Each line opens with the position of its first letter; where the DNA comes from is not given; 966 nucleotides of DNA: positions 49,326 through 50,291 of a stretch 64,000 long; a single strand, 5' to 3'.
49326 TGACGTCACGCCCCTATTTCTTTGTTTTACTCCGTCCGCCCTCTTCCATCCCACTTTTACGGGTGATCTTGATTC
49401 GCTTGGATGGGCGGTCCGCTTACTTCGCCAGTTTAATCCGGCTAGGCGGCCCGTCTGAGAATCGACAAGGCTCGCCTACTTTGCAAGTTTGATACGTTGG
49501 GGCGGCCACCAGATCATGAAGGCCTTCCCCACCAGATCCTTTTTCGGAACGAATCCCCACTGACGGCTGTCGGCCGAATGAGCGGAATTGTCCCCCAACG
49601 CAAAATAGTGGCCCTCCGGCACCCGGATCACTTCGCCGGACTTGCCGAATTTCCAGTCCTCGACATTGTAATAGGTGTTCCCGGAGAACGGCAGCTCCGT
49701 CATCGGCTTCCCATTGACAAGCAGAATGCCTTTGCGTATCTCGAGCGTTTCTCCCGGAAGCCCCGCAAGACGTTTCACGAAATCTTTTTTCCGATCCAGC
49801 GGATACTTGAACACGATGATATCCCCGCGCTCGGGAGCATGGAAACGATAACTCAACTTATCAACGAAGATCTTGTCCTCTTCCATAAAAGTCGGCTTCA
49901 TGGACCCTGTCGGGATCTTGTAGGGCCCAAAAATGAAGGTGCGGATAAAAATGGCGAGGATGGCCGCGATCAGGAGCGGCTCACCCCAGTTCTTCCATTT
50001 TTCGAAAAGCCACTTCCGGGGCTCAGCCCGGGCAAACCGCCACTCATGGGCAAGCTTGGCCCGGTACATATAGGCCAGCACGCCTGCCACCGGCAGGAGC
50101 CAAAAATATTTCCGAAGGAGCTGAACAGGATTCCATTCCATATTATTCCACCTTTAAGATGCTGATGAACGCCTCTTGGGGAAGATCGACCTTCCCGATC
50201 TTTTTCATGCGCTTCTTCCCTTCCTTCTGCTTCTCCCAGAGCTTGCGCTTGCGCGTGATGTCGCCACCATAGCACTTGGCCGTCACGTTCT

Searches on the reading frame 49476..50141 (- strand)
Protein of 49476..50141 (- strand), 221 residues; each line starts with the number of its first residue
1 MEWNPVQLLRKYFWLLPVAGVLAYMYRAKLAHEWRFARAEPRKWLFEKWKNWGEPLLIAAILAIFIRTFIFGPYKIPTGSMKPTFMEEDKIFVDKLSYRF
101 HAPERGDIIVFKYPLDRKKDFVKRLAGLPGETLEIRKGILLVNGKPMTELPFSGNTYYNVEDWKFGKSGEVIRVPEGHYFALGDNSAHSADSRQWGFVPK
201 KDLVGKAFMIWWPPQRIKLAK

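Call 9: search_protein_families(library=ncbifam, proteins=[window:49476-50141:-], max_evalue=0.01)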
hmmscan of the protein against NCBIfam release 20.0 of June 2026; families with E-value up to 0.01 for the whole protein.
window:49476-50141:- (221 aa): 5 families
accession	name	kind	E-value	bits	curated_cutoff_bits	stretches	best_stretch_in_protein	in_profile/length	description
TIGR02227.1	sigpep_I_bact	equivalog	2.1e-51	174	47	1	55-213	4-160/162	signal peptidase I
NF008114.0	PRK10861.1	equivalog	2.9e-33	115.5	277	2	61-133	72-156/324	signal peptidase I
TIGR02754.1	sod_Ni_protease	equivalog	6e-16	58.7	63.25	2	76-138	3-65/90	nickel-type superoxide dismutase maturation protease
TIGR02771.1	TraF_Ti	equivalog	1.5e-07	31.1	100.25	1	119-206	82-164/171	conjugative transfer signal peptidase TraF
TIGR02228.1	sigpep_I_arch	equivalog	0.0051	16.7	51.85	1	76-115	36-73/158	signal peptidase I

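Call 10: search_protein_families(library=pfam, proteins=[window:49476-50141:-], max_evalue=0.01)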
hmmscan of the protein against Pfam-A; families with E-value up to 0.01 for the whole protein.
window:49476-50141:- (221 aa): 1 family
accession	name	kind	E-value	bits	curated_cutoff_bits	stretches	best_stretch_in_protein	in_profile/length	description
PF10502.14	Peptidase_S26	-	2.6e-53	180.9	22.9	1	49-212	1-168/168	Signal peptidase, peptidase S26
